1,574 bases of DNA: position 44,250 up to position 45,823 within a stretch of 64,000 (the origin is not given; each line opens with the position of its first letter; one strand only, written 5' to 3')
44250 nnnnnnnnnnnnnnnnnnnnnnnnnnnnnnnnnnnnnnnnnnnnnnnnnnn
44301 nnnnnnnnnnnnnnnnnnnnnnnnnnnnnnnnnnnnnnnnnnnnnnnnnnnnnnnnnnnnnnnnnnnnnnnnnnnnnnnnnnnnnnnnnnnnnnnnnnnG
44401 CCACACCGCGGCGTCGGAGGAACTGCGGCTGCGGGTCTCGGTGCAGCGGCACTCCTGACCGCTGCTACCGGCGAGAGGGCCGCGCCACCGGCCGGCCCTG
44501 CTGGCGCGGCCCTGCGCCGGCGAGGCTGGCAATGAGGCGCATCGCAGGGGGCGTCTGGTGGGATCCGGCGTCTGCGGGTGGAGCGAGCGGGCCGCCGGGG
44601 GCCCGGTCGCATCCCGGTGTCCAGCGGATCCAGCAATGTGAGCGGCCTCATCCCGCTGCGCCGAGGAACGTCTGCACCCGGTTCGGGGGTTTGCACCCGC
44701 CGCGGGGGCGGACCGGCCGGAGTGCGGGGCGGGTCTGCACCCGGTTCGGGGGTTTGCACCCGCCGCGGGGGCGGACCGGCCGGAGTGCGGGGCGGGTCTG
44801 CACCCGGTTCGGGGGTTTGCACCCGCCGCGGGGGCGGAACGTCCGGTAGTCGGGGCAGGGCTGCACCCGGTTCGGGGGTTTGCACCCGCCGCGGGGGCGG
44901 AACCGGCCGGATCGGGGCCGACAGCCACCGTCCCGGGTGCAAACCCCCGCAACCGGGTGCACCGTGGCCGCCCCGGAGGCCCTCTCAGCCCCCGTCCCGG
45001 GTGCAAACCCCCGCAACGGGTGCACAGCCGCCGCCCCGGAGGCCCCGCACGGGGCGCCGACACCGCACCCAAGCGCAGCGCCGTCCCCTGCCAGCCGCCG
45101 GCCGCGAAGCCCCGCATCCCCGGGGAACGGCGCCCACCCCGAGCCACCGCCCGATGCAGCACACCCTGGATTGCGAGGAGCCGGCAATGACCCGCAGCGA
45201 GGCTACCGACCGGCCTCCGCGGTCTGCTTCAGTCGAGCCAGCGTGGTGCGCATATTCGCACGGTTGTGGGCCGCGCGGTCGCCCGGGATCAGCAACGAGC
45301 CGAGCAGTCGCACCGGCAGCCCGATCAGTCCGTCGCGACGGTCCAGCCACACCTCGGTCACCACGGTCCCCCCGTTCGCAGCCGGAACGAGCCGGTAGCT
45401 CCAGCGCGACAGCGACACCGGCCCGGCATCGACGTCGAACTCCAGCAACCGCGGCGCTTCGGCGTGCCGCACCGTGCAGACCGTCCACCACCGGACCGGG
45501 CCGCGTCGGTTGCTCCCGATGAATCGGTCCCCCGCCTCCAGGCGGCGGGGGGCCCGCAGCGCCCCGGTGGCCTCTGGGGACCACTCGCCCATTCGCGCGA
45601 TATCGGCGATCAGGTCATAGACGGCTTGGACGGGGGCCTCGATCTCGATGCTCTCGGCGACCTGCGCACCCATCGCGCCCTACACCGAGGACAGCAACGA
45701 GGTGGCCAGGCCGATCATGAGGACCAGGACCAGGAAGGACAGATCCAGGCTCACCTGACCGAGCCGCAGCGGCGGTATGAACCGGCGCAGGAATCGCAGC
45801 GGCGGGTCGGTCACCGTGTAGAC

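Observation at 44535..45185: Large composite repeat downstream of ileS: four direct 63-bp units facing two inverted units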

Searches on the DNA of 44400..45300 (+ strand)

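Call 20: search_rna_families(source=window, start=44400, end=45300, threshold=evalue, max_evalue=10)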
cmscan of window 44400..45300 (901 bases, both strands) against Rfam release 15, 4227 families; matches with E-value up to 10: 8.
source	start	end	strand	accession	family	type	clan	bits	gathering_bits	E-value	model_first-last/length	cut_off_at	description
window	44817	44898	+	RF03910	mir-H5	Gene; miRNA;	-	23.9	90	0.89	1-80/80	no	mir-H5 microRNA precursor family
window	44861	44962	-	RF04141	MIR8622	Gene; miRNA;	-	17.5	197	1.2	1-212/212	no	MIR8622 microRNA precursor family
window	44866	44957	+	RF00974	mir-607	Gene; miRNA;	-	16.5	94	6.3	1-91/91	no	mir-607 microRNA precursor family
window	44938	44998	-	RF02805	PyrR207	Gene; snRNA; snoRNA; HACA-box;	-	16.2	60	4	1-65/65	no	Pyrobaculum sRNA 207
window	44594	44657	+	RF03196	mir-6790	Gene; miRNA;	-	15.5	78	6.7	1-63/63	no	mir-6790 microRNA precursor family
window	44868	44913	+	RF03645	mir-9080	Gene; miRNA;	-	15.2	100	7.3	1-108/108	no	mir-9080 microRNA precursor family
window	44988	45017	-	RF01346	CRISPR-DR36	Gene; CRISPR;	-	12.6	38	8.9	1-36/36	no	CRISPR RNA direct repeat element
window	44522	44543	+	RF02087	Yar_3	Gene; lncRNA;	-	10.5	50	7.6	1-67/67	no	Yellow-achaete intergenic RNA conserved region 3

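Call 64: search_dna_similar(query=window:44535-45200:+, collection=plasmids, mode=distant, max_evalue=0.001, max_rows=15)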
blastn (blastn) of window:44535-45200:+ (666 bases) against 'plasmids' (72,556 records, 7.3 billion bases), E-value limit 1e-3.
No match.

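Call 65: search_dna_similar(query=window:44535-45200:+, collection=phages, mode=distant, max_evalue=0.001, max_rows=15)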
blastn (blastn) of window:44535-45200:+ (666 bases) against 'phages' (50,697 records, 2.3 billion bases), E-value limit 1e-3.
No match.

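Call 103: search_dna_similar(query=window:45100-45182:-, collection=plasmids, mode=distant, max_evalue=10, max_rows=20)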
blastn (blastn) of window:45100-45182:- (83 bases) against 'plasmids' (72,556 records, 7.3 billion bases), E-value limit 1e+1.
Records with a match: 60; places in all: 64; records where one place covers at least 80% of the query: 0.
Best place of each record, by identity: >=99% 1; 95-99% 7; 90-95% 17; 80-90% 31; 60-80% 4.
By first word of the organism name: Streptomyces 29; Klebsiella 7; Rhodococcus 4; Thioclava 3; Sinorhizobium 3; Burkholderia 2; Azospirillum 2; Paracoccus 2; Ruegeria 1; Sphingomonas 1; and 6 more.
By predicted mobility (MOB-suite, as given by PLSDB): non-mobilizable 41; mobilizable 10; conjugative 9.
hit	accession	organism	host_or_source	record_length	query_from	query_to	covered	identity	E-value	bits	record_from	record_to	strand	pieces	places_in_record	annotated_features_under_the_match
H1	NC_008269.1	Rhodococcus jostii RHA1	-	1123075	25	72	58%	83.7%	5e-2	43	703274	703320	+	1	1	record has no annotation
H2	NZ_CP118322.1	Rhodococcus sp. DK176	pure culture,crude oil-contaminated soil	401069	25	72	58%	83.7%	5e-2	43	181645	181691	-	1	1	none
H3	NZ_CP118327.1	Rhodococcus sp. DK17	pure culture,crude oil-contaminated soil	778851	25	72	58%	83.7%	5e-2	43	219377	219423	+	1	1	none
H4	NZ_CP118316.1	Rhodococcus sp. DK180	pure culture,crude oil-contaminated soil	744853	25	72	58%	83.7%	5e-2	43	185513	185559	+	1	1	none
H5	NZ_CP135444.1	Thioclava sp. FTW29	-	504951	6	55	60%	76.0%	2e+0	37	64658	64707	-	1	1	beta-ketoacyl synthase N-terminal-like domain-containing protein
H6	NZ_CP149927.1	Thioclava sp. GXIMD4216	-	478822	6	55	60%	76.0%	2e+0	37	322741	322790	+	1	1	beta-ketoacyl synthase N-terminal-like domain-containing protein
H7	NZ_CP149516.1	Thioclava sp. GXIMD4215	pure culture,mangrove soil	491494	6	55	60%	76.0%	2e+0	37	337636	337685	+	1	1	beta-ketoacyl synthase N-terminal-like domain-containing protein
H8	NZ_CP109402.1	Streptomyces anulatus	-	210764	26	68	52%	79.1%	8e+0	36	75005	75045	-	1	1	MFS transporter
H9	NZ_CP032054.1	Streptomyces clavuligerus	cell culture,soil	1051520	25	64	48%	80.0%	2e+0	37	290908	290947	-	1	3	none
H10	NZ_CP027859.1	Streptomyces clavuligerus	Cell culture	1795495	25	64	48%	80.0%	2e+0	37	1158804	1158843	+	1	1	none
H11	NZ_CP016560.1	Streptomyces clavuligerus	-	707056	25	64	48%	80.0%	2e+0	37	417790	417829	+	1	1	aspartate aminotransferase family protein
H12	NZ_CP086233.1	Streptomyces clavuligerus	whole organism,soil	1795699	25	64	48%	80.0%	2e+0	37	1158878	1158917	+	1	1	none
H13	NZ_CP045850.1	Streptomyces clavuligerus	pure culture single spore ...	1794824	25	64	48%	80.0%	2e+0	37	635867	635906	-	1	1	none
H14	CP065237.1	Streptomyces clavuligerus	cell culture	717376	25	64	48%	80.0%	2e+0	37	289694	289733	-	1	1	none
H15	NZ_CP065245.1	Streptomyces clavuligerus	cell culture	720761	25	64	48%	80.0%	2e+0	37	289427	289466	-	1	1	aspartate aminotransferase family protein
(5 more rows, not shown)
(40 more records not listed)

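Call 104: get_annotated_region(hit=H2, flank=3000)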
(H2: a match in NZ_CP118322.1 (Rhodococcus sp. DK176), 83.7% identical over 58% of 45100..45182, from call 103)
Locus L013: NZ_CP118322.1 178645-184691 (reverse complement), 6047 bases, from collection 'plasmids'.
description: Rhodococcus sp. DK176 plasmid pDK3, complete sequence
organism: Rhodococcus sp. DK176 (NCBI taxid 3027223)
taxonomy: Bacteria; Actinomycetota; Actinomycetes; Mycobacteriales; Nocardiaceae; Rhodococcus; Rhodococcus sp. DK176
host: -; source: pure culture,crude oil-contaminated soil; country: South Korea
typing (MOB-suite, as given by PLSDB): non-mobilizable
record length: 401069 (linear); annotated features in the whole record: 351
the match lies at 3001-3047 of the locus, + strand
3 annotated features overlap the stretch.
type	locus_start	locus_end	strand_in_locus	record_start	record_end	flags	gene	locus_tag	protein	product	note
CDS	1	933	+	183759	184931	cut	-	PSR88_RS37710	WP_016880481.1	cation:proton antiporter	GO:0006812 - monoatomic cation transport [Evidence IEA]; GO:1902600 - proton transmembrane transport [Evidence IEA]; ...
CDS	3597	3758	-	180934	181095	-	-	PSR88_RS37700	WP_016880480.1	hypothetical protein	-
CDS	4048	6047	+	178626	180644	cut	-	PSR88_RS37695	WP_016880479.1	APC family permease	-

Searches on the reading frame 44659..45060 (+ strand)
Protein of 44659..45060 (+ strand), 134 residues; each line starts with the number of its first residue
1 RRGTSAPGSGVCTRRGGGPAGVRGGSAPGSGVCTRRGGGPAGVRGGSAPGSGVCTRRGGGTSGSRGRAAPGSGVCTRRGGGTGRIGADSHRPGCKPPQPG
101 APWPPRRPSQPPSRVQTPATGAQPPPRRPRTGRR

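Call 80: find_homologous_proteins(query=window:44659-45060:+, max_evalue=0.01)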
Query seq(134 aa) (134 aa): 1 proteins with E <= 0.01 among 8000 candidates.
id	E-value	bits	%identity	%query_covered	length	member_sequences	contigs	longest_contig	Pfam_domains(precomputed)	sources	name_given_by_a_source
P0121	1.1e-15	76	58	84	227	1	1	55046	-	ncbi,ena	-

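Call 82: find_encoding_contigs(protein=P0121, flank=10000, max_places=5)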
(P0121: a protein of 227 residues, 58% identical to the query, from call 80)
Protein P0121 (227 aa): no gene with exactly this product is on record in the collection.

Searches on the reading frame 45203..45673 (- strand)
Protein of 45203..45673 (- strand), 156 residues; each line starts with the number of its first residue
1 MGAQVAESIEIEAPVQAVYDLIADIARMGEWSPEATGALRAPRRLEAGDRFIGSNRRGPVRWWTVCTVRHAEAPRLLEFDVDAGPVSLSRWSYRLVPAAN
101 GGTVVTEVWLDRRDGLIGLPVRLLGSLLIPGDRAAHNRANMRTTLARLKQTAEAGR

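Call 22: find_encoding_contigs(protein=window:45203-45673:-, flank=10000, max_places=10)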
Protein window:45203-45673:- (156 aa): no gene with exactly this product is on record in the collection.
